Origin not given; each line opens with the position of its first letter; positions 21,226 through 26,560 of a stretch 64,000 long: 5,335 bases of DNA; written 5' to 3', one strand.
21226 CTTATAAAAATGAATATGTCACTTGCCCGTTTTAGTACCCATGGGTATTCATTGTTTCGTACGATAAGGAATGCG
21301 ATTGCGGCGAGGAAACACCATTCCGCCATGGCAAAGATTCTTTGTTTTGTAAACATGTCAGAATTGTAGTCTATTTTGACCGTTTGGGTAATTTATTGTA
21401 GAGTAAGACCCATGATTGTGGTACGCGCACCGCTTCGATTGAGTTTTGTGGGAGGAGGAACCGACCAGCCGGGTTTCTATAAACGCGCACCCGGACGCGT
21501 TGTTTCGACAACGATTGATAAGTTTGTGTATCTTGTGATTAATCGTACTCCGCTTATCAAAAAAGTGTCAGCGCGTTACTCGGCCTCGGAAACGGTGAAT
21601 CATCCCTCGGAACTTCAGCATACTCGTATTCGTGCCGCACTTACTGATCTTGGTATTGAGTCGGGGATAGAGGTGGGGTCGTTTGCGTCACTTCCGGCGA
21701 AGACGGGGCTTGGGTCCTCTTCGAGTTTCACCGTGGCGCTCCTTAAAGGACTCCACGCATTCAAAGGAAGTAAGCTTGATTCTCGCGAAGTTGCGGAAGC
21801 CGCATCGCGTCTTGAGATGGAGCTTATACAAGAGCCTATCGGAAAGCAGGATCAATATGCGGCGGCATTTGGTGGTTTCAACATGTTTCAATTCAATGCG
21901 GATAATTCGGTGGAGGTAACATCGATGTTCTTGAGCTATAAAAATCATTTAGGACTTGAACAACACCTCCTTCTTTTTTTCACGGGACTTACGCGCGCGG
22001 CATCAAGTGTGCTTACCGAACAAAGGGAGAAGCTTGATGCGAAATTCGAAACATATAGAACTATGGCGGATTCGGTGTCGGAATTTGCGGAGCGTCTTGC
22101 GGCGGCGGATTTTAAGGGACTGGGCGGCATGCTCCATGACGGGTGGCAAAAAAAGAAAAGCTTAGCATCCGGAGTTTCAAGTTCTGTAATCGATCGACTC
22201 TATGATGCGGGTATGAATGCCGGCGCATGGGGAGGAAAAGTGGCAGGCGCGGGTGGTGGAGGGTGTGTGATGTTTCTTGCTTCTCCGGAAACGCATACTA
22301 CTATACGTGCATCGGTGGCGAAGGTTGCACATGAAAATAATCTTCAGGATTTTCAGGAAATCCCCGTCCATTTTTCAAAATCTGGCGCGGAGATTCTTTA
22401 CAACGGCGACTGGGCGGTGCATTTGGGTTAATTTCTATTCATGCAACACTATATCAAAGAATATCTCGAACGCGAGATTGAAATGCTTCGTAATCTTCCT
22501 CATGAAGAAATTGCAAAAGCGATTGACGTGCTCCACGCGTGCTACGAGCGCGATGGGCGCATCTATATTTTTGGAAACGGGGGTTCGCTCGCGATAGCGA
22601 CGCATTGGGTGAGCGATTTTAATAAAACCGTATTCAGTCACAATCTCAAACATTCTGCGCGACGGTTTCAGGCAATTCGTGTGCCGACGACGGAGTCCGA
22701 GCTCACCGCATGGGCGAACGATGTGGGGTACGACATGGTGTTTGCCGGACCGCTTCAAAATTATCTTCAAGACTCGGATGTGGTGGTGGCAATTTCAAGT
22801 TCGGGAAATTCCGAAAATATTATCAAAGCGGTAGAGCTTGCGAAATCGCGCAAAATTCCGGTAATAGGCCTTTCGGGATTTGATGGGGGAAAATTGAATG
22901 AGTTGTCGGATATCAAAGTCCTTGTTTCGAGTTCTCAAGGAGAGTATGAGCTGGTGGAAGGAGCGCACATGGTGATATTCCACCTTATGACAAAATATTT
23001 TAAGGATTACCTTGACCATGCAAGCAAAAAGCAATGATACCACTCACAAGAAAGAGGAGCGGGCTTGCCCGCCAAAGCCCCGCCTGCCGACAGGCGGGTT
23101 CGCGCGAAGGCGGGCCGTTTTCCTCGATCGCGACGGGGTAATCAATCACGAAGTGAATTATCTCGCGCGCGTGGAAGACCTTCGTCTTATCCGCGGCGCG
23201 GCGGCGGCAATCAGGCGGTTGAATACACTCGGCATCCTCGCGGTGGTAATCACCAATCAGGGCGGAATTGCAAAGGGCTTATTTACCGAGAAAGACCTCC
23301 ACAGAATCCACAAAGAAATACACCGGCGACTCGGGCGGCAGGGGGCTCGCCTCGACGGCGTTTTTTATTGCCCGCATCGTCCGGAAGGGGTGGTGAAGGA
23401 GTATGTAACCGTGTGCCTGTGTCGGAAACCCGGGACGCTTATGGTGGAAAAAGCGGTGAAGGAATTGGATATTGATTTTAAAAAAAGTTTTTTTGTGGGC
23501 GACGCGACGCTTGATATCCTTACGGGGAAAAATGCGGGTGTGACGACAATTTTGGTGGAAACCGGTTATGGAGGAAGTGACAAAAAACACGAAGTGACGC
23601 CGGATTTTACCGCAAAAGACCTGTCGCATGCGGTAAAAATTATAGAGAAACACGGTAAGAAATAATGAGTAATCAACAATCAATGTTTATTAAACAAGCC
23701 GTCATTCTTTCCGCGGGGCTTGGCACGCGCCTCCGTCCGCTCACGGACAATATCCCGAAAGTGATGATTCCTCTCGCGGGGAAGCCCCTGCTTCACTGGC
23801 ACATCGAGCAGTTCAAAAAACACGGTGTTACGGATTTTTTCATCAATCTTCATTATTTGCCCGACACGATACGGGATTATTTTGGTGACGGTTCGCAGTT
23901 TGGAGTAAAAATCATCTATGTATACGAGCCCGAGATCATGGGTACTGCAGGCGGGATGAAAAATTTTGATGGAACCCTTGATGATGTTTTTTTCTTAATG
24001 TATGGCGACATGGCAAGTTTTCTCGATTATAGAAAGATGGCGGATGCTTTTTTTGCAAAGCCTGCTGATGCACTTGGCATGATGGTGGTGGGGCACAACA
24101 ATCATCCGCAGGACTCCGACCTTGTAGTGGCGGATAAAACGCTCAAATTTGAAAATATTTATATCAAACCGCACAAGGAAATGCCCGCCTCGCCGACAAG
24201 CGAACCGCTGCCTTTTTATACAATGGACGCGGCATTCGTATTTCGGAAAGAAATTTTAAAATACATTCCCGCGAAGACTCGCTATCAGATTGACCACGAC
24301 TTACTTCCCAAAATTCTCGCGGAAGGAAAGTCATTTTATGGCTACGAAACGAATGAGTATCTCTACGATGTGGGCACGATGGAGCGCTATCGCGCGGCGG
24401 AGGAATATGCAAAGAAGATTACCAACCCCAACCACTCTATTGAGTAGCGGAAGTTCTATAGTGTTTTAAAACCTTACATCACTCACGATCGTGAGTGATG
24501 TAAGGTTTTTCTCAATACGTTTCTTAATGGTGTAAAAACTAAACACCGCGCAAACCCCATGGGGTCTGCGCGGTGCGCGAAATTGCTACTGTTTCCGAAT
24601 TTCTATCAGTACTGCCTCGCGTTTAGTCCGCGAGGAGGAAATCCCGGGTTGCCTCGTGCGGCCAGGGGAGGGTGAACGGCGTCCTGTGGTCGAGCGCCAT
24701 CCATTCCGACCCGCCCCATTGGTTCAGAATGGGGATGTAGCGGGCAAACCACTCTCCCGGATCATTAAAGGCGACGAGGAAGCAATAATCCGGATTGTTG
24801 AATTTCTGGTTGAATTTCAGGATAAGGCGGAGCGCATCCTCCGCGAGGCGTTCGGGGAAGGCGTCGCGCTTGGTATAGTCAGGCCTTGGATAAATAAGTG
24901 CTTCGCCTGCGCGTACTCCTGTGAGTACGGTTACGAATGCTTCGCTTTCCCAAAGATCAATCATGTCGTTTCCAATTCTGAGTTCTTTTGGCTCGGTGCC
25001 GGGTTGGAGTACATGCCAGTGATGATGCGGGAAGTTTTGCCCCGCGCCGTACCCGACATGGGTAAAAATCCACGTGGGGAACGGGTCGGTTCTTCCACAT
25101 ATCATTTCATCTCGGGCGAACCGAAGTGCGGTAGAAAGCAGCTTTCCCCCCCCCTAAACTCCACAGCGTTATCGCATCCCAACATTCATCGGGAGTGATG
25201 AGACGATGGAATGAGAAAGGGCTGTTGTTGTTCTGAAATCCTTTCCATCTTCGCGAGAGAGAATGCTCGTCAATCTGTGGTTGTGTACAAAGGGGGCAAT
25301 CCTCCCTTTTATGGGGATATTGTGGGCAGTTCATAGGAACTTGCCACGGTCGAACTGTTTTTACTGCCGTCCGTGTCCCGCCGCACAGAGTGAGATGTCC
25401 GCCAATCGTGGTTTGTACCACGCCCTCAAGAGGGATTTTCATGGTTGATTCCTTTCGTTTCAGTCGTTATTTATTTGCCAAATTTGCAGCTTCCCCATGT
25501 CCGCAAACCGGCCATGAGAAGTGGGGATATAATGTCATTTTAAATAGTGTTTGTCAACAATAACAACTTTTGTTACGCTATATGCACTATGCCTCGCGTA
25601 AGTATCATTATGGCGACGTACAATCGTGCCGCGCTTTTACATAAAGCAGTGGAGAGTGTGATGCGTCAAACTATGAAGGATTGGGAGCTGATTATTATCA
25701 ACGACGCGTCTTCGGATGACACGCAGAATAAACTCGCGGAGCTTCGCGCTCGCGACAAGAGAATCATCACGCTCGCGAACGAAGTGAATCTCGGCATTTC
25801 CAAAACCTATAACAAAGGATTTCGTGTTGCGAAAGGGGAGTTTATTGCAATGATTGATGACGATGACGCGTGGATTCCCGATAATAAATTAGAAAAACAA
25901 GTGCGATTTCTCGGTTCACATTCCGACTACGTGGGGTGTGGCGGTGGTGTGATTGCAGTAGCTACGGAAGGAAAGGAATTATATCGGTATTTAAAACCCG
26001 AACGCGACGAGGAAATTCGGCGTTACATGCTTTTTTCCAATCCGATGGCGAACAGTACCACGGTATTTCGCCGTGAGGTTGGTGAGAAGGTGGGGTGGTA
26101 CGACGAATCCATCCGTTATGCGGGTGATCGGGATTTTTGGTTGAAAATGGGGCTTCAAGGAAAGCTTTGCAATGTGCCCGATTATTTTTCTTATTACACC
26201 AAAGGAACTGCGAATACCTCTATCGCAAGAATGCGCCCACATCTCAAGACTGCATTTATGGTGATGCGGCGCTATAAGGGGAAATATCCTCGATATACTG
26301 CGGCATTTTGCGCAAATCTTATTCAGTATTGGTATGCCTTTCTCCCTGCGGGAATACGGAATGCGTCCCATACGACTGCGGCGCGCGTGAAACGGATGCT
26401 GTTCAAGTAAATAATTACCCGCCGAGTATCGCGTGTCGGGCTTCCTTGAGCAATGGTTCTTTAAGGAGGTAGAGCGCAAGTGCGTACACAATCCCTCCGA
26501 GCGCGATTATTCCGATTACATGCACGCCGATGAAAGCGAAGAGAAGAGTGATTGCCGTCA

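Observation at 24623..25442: GalT-like HIT-family gene split by a frameshift inside a C9/G9 homopolymer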

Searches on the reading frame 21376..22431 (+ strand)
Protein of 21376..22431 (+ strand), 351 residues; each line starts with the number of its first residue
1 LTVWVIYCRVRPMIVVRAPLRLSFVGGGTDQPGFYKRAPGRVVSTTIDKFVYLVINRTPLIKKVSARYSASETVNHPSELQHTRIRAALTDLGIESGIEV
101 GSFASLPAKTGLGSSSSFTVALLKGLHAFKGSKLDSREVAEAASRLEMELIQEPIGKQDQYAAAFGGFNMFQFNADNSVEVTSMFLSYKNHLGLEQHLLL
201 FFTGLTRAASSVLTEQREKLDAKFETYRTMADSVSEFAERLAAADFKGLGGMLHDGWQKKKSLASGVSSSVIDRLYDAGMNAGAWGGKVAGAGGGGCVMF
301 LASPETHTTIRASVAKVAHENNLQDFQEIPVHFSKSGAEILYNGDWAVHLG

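Call 40: search_protein_families(library=pfam, proteins=[window:21376-22431:+], max_evalue=0.001)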
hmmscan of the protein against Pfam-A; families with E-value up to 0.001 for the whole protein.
window:21376-22431:+ (351 aa): 2 families
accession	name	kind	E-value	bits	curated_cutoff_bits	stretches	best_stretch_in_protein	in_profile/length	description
PF00288.32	GHMP_kinases_N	-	3.2e-14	53.3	22.3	1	91-167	13-87/87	GHMP kinases N terminal domain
PF08544.19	GHMP_kinases_C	-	3.2e-09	37.5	21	1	241-314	5-79/85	GHMP kinases C terminal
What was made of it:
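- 21376..24447 (+): Context: convergent operon of GHMP kinase, SIS isomerase, HAD phosphatase and NTP_transferase. This is the enzyme set of a GDP-glycero-manno-heptose-type pathway. Pfam hits in call 40.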

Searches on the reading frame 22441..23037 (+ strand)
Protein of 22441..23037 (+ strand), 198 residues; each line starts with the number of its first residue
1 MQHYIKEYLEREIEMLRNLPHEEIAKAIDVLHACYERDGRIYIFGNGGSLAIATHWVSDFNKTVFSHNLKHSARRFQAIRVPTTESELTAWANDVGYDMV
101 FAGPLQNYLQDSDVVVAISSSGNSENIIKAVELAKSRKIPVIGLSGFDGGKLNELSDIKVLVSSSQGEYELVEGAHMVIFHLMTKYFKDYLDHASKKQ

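Call 40: search_protein_families(library=pfam, proteins=[window:22441-23037:+], max_evalue=0.001)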
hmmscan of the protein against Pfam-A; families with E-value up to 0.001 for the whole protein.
window:22441-23037:+ (198 aa): 2 families
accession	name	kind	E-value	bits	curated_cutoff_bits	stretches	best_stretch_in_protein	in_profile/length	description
PF13580.11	SIS_2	-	1.5e-18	67.6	27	1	10-146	7-138/138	SIS domain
PF01380.27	SIS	-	4.5e-10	39.9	25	1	108-166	50-108/131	SIS domain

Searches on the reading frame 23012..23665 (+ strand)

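Call 40: search_protein_families(library=pfam, proteins=[window:23012-23665:+], max_evalue=0.001)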
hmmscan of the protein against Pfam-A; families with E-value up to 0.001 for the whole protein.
window:23012-23665:+ (217 aa): 5 families
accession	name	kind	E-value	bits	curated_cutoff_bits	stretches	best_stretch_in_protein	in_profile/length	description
PF13242.12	Hydrolase_like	-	1.2e-14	54.4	22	1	137-206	2-74/75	HAD-hyrolase-like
PF13419.12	HAD_2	-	5.9e-08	33.5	23.8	1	138-182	134-178/178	Haloacid dehalogenase-like hydrolase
PF08645.17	PNK3P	-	4.1e-07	30.3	22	1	64-209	35-149/161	Polynucleotide kinase 3 phosphatase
PF00702.32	Hydrolase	-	1.7e-06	29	26.4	1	44-176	84-191/191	haloacid dehalogenase-like hydrolase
PF13344.12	Hydrolase_6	-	0.0006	20.2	27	0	36-88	1-44/101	Haloacid dehalogenase-like hydrolase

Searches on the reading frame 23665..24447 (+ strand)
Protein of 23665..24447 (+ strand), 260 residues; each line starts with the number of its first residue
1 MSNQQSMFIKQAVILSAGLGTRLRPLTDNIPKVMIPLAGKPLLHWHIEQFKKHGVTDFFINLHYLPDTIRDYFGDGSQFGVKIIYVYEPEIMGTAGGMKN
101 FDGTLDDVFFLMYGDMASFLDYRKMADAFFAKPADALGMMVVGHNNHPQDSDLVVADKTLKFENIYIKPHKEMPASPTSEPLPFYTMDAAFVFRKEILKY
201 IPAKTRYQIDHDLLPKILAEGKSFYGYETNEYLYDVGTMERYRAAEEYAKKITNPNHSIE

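Call 27: find_encoding_contigs(protein=window:23665-24447:+, flank=10000, max_places=10)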
Protein window:23665-24447:+ (260 aa): no gene with exactly this product is on record in the collection.

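Call 40: search_protein_families(library=pfam, proteins=[window:23665-24447:+], max_evalue=0.001)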
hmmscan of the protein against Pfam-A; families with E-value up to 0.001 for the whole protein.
window:23665-24447:+ (260 aa): 2 families
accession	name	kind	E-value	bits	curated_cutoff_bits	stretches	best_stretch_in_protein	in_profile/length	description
PF00483.29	NTP_transferase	-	1.8e-28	100.2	21.2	1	12-248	2-241/245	Nucleotidyl transferase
PF12804.13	NTP_transf_3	-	6.6e-09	36.6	27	1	12-148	1-130/160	MobA-like NTP transferase domain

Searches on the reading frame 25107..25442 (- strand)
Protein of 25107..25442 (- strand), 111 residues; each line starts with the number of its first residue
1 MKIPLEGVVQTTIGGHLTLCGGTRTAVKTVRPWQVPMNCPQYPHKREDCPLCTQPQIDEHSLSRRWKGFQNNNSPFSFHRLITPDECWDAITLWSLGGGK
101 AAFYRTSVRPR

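Call 29: list_cluster_members(proteins=[P0001, window:25107-25442:-, window:23665-24447:+, window:2011-2883:+])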
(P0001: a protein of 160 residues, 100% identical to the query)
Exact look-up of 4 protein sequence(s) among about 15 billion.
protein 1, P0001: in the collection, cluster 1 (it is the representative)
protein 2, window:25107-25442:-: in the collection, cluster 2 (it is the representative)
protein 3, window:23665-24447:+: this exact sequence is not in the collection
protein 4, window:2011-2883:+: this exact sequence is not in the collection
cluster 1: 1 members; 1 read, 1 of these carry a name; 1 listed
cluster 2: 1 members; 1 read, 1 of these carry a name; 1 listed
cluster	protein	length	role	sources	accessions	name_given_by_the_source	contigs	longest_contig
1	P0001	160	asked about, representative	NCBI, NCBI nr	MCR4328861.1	MAG: hypothetical protein NUV53_05155 [Patescibacteria group bacterium] | hypothetical protein [Patescibacteria group bacterium]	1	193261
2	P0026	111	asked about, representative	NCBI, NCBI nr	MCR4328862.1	MAG: hypothetical protein NUV53_05160 [Patescibacteria group bacterium] | hypothetical protein [Patescibacteria group bacterium]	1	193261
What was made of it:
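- NCBI annotates two hypothetical proteins, NUV53_05160 and NUV53_05155 (call 29).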

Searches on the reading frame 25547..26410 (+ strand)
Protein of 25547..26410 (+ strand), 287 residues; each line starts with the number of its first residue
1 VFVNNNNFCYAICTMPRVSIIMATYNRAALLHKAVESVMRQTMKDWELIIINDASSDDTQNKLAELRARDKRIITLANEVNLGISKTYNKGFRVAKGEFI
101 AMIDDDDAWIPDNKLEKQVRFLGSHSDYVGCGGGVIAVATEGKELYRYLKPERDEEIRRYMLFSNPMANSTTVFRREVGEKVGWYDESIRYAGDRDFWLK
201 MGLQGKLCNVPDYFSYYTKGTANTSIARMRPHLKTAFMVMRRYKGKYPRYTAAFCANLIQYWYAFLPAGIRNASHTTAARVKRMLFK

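Call 40: search_protein_families(library=pfam, proteins=[window:25547-26410:+], max_evalue=0.001)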
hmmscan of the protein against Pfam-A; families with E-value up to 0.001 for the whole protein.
window:25547-26410:+ (287 aa): 3 families
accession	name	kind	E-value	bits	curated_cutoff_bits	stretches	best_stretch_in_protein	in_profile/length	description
PF00535.33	Glycos_transf_2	-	5.1e-32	111.5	23.3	1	19-177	1-162/168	Glycosyl transferase family 2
PF13641.12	Glyco_tranf_2_3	-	1.3e-12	48.7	27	1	16-138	1-125/230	Glycosyltransferase like family 2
PF10111.15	Glyco_tranf_2_2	-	1.7e-11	44.6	27.3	1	36-121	17-105/276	Glycosyltransferase like family 2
